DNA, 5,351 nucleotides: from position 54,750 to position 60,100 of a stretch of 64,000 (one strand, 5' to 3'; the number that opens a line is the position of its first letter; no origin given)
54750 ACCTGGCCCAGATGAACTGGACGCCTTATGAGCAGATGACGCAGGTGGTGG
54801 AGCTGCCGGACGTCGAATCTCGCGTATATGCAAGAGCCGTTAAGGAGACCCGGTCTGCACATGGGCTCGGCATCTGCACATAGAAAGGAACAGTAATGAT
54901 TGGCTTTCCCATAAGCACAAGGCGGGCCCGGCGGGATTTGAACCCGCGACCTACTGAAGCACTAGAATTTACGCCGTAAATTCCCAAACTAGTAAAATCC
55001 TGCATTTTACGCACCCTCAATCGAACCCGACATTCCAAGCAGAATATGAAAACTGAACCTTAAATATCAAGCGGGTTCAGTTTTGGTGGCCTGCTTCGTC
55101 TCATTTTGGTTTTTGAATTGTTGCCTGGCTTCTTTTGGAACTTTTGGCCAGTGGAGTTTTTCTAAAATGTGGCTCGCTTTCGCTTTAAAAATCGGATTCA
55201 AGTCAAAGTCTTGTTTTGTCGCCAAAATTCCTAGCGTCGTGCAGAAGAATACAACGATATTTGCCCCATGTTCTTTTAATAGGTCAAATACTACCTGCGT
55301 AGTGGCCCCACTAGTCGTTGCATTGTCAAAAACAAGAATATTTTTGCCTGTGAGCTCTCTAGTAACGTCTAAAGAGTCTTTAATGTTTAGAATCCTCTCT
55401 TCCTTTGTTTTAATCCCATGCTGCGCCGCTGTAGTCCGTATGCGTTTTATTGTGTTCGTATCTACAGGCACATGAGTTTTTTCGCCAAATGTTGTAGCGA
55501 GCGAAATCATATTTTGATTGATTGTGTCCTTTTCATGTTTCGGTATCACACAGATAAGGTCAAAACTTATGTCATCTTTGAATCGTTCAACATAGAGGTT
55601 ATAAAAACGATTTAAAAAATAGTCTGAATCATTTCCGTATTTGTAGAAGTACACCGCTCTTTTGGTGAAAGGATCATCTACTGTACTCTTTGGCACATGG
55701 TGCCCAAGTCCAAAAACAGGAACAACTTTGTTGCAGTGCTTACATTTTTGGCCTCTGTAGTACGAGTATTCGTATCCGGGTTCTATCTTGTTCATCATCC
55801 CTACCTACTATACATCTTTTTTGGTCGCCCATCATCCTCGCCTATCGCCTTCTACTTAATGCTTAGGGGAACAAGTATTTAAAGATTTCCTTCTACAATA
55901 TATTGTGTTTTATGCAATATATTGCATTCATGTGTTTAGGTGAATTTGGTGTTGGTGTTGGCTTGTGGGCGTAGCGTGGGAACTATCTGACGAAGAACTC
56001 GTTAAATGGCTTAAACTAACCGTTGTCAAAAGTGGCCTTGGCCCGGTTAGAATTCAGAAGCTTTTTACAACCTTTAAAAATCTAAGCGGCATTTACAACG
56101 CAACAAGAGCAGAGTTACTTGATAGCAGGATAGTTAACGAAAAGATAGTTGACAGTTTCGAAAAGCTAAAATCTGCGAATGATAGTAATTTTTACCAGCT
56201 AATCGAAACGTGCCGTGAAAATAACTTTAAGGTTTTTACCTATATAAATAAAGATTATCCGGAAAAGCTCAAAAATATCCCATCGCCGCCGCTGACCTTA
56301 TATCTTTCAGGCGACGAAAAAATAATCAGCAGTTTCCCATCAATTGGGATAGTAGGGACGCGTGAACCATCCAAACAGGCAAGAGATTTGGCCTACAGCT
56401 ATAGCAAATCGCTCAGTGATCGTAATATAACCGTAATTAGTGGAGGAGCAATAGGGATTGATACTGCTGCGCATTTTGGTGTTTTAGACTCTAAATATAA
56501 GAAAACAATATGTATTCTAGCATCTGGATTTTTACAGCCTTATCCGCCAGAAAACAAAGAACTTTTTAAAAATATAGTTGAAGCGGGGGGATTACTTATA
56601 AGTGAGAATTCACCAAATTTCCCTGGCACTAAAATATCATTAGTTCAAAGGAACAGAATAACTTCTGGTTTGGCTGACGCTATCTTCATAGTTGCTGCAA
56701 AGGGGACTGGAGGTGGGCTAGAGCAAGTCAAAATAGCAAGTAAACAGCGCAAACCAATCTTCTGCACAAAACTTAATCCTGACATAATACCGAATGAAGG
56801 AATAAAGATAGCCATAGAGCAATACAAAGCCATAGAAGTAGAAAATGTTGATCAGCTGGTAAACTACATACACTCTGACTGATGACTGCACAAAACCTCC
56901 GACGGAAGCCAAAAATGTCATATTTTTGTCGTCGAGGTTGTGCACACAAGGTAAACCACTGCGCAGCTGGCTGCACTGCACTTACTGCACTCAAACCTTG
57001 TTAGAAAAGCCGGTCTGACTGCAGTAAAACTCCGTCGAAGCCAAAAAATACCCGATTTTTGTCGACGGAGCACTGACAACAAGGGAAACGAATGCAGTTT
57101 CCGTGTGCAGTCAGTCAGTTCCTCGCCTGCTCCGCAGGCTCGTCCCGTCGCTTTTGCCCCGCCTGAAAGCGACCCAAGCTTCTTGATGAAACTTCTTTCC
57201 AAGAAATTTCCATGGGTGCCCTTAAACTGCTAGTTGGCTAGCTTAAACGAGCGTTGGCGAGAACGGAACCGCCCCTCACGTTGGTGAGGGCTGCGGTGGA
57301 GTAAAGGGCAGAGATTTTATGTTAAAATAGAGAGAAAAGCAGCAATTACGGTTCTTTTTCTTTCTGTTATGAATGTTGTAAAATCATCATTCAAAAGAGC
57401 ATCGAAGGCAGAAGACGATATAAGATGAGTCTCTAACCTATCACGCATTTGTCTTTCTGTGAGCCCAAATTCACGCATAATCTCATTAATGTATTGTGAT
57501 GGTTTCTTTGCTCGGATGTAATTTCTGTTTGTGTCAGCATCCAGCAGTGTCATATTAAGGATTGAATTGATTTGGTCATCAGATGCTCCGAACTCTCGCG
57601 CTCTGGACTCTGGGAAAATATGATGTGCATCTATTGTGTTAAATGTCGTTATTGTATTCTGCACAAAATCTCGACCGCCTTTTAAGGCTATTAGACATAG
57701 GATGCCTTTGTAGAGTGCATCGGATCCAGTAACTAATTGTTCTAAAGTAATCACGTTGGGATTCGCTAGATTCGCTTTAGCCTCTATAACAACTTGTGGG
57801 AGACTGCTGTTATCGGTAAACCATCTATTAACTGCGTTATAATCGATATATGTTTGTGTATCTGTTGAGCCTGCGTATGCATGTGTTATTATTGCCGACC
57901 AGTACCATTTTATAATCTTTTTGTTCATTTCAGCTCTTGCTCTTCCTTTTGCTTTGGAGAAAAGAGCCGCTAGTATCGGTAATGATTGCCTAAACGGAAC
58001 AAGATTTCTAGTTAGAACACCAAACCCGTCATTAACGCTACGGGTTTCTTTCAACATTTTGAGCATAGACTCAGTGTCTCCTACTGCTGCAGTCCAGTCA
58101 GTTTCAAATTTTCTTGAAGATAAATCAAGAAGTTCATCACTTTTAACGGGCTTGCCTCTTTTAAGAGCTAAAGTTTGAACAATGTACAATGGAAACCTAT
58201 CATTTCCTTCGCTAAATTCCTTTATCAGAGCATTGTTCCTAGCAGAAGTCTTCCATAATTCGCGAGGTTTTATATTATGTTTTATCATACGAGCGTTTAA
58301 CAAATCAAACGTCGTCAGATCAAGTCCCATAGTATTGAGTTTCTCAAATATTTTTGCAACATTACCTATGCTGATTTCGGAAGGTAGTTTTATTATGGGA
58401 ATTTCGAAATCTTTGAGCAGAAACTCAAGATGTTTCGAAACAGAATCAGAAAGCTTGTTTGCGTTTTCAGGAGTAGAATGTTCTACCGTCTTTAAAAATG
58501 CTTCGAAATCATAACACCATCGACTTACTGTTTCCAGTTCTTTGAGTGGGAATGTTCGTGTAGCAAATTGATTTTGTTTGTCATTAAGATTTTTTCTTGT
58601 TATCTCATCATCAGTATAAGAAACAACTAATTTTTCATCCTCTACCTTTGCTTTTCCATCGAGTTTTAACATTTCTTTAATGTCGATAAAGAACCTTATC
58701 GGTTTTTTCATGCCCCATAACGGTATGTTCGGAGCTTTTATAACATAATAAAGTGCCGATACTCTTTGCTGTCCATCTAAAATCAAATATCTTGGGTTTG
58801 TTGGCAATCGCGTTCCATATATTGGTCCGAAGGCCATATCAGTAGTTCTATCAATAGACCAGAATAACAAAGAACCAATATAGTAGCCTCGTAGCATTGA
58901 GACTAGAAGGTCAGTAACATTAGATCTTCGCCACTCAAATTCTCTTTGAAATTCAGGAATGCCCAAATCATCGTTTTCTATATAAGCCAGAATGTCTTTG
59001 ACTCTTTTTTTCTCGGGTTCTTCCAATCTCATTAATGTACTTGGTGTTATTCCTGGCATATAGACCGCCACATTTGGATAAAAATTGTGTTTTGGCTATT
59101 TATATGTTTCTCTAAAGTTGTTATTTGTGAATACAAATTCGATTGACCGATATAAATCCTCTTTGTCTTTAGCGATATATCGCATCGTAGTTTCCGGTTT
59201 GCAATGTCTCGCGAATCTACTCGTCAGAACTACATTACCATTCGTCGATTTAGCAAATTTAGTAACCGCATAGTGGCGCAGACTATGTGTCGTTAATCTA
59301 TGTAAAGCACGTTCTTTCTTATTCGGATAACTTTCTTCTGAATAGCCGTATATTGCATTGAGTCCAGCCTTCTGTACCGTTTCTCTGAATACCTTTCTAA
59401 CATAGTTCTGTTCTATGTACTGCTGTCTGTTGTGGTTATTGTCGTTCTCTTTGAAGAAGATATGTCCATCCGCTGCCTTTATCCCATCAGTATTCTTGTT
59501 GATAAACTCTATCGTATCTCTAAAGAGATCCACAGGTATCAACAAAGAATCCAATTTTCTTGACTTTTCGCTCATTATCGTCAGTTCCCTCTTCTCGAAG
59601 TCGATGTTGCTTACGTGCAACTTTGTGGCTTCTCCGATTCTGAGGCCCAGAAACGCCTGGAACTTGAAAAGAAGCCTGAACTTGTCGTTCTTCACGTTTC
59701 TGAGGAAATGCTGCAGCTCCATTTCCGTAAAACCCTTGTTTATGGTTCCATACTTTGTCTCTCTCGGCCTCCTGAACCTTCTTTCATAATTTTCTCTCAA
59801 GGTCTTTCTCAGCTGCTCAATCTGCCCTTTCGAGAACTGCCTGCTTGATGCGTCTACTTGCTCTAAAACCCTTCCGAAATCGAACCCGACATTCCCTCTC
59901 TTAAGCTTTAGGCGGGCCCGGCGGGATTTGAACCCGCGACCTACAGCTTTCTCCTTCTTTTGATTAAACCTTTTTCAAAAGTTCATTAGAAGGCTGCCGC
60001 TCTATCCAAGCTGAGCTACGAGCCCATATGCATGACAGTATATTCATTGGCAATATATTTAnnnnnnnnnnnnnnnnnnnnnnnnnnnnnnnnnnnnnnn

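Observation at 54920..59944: A ~5 kb element integrated in tRNA-Arg(UCU) whose integrase ORF is split by, and reads through, its own att site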

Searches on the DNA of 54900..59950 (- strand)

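Call 33: search_rna_families(source=window, start=54900, end=59950, threshold=evalue, max_evalue=1)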
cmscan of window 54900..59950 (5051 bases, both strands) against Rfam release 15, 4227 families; matches with E-value up to 1: 3.
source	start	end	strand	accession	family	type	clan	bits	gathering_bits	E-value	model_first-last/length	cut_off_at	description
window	54930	55003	-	RF00023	tmRNA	Gene;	CL00001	19.5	47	5.9e-05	1-374/374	no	transfer-messenger RNA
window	55518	55681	-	RF00083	GlmZ_SraJ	Gene; sRNA;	CL00011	18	60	0.33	1-214/214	no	GlmZ RNA activator of glmS mRNA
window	59920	59950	-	RF00023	tmRNA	Gene;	CL00001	16.5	47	0.001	334-374/374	5'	transfer-messenger RNA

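Call 73: build_rna_model(alignment_id=A5)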
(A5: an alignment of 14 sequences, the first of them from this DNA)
Model R1 built from alignment A5 (14 sequences, 264 columns); structure: RNAalifold consensus.
model positions 170; base pairs 15; branch points 2; effective number of sequences 3.24; information 0.59 bits per position. Calibrated on 0.2 Mb of random sequence (short: E-values are rough).
structure used (alignment columns):
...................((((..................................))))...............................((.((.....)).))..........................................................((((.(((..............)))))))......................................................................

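Call 74: search_with_rna_model(model_id=R1, sources=[window, L003, L009, L012, L013, L014, L015, L016, L017, L018, L019, L020, L021, L022, L023, L024, L025, L026, L027, L028, L029, L030, L031, L032, L033, L034, L035, L036, L037, L038, L039, L040, L041, L042, L043, L044, L045, L046, L047, L048, L049, L050, L051, L052, L053, L054, L055, L056, L057, L058, L059, L060, L061, L062, L063, L064, L065, L066, L067, L068, L069, L070, L071, L072, L073, L074, L075, L076, L077, L078, L079, L080, L081, L082, L083, L084, L085, L086, L087, L088, L089, L090, L091, L092, L093, L094, L095], max_evalue=0.01, make_alignment=true)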
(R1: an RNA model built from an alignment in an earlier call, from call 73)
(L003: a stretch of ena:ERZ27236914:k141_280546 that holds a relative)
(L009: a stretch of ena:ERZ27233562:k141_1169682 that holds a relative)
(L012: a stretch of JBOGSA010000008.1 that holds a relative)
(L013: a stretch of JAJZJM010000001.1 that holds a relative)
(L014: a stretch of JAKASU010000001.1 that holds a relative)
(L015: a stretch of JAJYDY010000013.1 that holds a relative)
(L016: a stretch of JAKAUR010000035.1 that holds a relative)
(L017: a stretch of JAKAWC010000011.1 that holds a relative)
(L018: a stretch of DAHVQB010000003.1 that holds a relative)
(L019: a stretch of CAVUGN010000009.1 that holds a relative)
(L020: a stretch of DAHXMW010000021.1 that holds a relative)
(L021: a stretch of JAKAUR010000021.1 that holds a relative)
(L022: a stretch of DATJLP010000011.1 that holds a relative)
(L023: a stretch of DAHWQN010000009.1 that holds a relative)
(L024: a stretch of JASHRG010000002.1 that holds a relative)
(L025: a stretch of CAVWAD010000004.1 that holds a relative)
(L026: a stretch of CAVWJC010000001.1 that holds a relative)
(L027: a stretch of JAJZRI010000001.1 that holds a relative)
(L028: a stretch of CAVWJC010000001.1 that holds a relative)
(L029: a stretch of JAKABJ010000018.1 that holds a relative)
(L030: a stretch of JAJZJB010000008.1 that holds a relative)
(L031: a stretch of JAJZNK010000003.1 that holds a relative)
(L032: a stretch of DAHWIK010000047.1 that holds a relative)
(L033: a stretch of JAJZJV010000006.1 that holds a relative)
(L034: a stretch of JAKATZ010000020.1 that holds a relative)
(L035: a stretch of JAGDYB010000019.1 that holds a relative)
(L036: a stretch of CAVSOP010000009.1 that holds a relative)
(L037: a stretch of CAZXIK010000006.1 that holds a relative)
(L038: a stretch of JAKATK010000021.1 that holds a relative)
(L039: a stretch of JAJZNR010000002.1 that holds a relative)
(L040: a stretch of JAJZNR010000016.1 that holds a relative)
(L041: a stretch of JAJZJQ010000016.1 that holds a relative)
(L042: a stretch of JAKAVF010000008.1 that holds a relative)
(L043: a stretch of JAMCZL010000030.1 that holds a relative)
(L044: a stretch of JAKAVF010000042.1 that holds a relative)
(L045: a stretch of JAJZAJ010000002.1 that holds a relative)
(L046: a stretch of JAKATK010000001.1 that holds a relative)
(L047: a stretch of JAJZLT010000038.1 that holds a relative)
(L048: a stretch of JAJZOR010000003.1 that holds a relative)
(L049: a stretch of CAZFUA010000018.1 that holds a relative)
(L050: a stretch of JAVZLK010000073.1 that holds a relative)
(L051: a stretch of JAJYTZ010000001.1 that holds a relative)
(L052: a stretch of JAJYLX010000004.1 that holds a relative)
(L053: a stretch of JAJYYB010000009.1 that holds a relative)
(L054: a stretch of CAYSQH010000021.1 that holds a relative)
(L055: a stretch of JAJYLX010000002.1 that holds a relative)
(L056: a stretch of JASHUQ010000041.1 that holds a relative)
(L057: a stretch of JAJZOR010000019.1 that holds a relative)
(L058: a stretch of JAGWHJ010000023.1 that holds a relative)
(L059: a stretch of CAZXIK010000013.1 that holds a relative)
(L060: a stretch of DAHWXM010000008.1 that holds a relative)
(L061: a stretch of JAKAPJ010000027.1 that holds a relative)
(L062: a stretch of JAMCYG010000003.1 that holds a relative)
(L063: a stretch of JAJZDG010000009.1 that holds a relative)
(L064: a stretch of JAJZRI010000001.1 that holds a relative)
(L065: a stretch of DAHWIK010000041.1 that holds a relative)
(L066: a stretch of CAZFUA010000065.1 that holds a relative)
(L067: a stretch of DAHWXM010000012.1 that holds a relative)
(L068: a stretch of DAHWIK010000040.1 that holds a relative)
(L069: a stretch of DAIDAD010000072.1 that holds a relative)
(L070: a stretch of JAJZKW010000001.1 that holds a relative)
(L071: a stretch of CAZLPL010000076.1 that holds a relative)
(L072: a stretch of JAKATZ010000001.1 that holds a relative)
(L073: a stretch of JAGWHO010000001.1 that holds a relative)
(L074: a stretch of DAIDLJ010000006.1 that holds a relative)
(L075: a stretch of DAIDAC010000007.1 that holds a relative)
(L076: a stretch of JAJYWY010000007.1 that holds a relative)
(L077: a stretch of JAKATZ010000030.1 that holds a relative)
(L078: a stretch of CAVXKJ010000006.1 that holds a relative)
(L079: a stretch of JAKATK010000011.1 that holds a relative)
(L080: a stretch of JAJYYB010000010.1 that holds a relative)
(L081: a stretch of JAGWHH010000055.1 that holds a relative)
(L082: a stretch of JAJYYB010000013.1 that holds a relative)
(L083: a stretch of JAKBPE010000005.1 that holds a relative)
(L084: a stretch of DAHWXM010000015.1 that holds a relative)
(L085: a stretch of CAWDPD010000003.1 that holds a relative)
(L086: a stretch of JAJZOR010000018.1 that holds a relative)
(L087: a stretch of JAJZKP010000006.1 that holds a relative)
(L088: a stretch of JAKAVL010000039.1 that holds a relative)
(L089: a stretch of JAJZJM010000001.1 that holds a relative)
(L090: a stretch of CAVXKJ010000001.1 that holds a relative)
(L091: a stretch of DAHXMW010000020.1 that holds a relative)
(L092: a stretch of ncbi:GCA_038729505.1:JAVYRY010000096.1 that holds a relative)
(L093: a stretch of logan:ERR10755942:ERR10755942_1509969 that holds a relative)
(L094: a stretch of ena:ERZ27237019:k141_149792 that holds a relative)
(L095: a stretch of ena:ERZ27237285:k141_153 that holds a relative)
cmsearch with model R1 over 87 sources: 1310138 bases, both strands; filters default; matches with E-value up to 0.01: 36.
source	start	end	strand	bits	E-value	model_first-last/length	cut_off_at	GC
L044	17568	17724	+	153.3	9.2e-36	1-170/170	no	0.61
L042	10578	10772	-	153.1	1e-35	1-170/170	no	0.54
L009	4108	4268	+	153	1.1e-35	1-170/170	no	0.6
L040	1815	2009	-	148.4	1.6e-34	1-170/170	no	0.54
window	57118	57311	-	144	2e-33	1-170/170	no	0.57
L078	9992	10194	-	137.5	8.4e-32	1-170/170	no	0.56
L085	11697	11906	-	132.5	1.5e-30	1-170/170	no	0.54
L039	12854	13015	-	128.1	1.8e-29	1-170/170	no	0.59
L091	10949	11160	-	125.3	9.4e-29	1-170/170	no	0.56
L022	11177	11340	+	122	6.3e-28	1-170/170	no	0.59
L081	4485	4648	-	103.1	3.4e-23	1-170/170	no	0.53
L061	11001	11192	-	100.9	1.2e-22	1-170/170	no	0.64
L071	4356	4518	-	96.3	1.6e-21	1-170/170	no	0.52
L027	18395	18599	+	95.6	2.4e-21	1-170/170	no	0.61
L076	11921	12087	-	88.8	1.2e-19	1-170/170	no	0.53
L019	13543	13759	+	55.3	3e-11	1-170/170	no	0.57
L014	16699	16850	+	44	2e-08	1-170/170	no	0.53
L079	11161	11395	-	42.9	3.7e-08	1-170/170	no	0.63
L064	11536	11697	-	42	6.2e-08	1-170/170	no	0.56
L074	11751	11996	-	41.1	1e-07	1-170/170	no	0.52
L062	10563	10772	-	40.9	1.1e-07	1-170/170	no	0.6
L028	13258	13478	+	40.2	1.7e-07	1-170/170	no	0.48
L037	6661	6831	+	39.8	2.2e-07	1-170/170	no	0.54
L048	11309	11529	-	39.7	2.4e-07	1-170/170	no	0.58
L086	11026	11184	-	39.1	3.2e-07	1-170/170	no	0.58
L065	10963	11170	-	38.5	4.6e-07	1-170/170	no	0.62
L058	11036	11212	-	31.9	2e-05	1-170/170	no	0.51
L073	10920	11122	-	31.5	2.6e-05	1-170/170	no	0.57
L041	20249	20470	+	29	0.00011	1-170/170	no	0.54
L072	10869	11105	-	28.8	0.00012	1-170/170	no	0.54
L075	10963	11134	-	27.8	0.00022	1-170/170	no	0.47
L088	11504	11682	-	27.2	0.00031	1-170/170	no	0.57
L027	18502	18530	-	25.3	0.0009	102-130/170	no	0.62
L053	11016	11235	-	24.2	0.0017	1-170/170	no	0.58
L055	11698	11921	-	23.6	0.0025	1-170/170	no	0.58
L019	13644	13707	-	21.7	0.0072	90-130/170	no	0.47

Alignment A6: 36 matches aligned to the model, 497 columns, each read 5' to 3' on its own strand. Consensus structure (alignment columns), stored with it:
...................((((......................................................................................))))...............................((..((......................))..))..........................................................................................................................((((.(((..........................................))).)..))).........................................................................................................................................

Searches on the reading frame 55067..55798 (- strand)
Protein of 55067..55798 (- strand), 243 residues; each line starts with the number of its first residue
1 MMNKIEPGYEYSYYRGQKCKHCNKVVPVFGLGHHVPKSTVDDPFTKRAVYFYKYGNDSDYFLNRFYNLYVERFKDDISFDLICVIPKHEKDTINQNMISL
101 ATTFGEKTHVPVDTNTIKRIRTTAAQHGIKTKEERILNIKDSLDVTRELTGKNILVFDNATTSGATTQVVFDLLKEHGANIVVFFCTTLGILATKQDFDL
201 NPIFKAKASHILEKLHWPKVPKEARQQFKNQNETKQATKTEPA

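Call 8: search_protein_families(library=pfam, max_evalue=0.01, proteins=[window:55067-55798:-])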
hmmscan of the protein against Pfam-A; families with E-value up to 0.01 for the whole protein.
window:55067-55798:- (243 aa): 1 family
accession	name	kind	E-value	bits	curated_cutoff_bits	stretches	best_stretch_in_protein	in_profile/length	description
PF00156.33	Pribosyltran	-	0.0011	18.7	26.3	1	122-186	66-122/158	Phosphoribosyl transferase domain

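Call 13: search_protein_families(library=padloc, max_evalue=0.01, proteins=[window:55067-55798:-])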
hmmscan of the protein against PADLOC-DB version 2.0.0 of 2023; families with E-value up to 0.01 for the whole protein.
window:55067-55798:- (243 aa): 2 families
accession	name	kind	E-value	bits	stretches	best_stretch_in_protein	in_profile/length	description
PDLC03928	PsyrT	-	2.9e-13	47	1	56-185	553-679/689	-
PDLC03962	ShosT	-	2e-10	38.9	1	68-186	87-208/237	-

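Call 94: search_protein_families(library=ncbifam, max_evalue=0.001, proteins=[window:55067-55798:-])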
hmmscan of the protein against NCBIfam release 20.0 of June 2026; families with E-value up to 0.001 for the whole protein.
window:55067-55798:- (243 aa): 2 families
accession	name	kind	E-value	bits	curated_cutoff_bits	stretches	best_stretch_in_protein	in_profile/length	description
NF008616.0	PRK11595.1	equivalog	1.2e-09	38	304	1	94-186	132-222/227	DNA utilization protein GntX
TIGR00201.1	comF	subfamily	4.4e-08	33.3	233.55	1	102-186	105-187/190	ComF family protein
